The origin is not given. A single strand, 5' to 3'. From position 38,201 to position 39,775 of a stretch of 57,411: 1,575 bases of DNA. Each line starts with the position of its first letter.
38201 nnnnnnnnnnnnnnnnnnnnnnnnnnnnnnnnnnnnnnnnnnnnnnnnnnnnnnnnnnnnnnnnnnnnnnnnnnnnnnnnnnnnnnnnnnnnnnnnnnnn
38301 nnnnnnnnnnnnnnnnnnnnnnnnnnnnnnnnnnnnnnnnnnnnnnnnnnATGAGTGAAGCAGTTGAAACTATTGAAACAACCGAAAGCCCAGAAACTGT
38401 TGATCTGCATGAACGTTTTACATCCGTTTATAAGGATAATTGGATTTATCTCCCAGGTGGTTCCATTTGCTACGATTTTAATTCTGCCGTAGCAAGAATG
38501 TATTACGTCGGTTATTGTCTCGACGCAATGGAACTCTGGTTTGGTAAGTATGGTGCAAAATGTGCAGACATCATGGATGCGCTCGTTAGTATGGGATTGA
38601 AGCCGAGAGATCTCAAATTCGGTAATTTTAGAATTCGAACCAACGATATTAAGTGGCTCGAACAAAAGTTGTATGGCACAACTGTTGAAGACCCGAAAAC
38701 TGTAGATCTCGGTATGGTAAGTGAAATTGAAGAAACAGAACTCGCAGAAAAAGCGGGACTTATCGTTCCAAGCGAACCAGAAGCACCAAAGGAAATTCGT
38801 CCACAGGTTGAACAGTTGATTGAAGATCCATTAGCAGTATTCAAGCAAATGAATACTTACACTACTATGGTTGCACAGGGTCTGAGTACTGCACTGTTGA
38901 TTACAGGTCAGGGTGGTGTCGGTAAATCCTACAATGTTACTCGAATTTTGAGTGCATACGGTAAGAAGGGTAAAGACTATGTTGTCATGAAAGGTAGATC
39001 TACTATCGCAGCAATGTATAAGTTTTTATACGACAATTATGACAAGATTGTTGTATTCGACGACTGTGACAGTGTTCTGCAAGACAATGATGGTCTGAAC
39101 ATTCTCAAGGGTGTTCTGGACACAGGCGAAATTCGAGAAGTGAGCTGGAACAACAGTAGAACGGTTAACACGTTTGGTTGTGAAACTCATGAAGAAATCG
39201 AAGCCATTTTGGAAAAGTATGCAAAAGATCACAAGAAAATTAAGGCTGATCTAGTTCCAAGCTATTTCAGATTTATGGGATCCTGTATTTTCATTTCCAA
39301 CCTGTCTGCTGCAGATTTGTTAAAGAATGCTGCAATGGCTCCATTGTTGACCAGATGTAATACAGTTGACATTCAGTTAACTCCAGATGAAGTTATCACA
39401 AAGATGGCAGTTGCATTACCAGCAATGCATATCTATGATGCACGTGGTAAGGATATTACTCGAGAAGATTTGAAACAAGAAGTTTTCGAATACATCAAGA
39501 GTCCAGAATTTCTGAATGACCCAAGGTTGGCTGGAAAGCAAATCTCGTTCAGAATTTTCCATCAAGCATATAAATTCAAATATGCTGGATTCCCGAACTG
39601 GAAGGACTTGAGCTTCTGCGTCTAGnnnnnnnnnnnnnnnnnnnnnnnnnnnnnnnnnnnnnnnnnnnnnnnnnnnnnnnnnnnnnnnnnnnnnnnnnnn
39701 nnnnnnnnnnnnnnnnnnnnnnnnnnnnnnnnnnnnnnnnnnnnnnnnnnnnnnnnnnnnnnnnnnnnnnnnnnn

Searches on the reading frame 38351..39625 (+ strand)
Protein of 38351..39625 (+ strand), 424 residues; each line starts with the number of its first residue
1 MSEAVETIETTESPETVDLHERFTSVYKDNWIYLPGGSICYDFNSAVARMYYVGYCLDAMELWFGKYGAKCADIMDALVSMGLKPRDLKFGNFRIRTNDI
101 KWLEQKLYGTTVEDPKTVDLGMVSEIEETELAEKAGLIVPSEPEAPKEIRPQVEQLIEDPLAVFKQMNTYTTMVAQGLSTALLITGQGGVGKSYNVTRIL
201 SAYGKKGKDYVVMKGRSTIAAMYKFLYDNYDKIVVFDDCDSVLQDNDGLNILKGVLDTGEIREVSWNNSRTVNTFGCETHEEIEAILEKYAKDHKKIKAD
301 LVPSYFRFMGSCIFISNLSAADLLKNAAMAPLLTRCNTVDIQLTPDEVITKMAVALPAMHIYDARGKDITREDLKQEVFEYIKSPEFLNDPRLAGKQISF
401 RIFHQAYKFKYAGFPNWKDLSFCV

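Call 3: search_protein_families(library=pfam, proteins=[window:38351-39625:+], max_evalue=0.1)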
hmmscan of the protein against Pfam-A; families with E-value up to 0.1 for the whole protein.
window:38351-39625:+ (424 aa): 4 families
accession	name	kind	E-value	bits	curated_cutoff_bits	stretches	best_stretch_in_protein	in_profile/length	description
PF20720.3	nSTAND3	-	0.00056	20.1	27.2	1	181-239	19-74/155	Novel STAND NTPase 3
PF05673.19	DUF815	-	0.0021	17.7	23.8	1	169-262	42-137/249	Protein of unknown function (DUF815)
PF13191.12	AAA_16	-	0.0098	16.8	32.6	1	170-207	15-52/167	AAA ATPase domain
PF16796.11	Microtub_bd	-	0.023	15.1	27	0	162-198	74-110/155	Microtubule binding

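Call 4: search_protein_families(library=phrogs, proteins=[window:38351-39625:+], max_evalue=0.01)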
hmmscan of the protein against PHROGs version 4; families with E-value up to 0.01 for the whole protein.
window:38351-39625:+ (424 aa): 3 families
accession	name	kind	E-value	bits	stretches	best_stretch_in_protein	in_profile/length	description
phrog_1250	-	unknown function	4e-33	115.8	1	144-269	72-196/327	unknown function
phrog_14322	-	unknown function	0.0077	16.5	0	179-257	226-308/398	-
phrog_1207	-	moron, auxiliary metabolic gene and host takeover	0.0087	16.3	0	173-227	35-89/311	phosphoribosylaminoimidazole synthetase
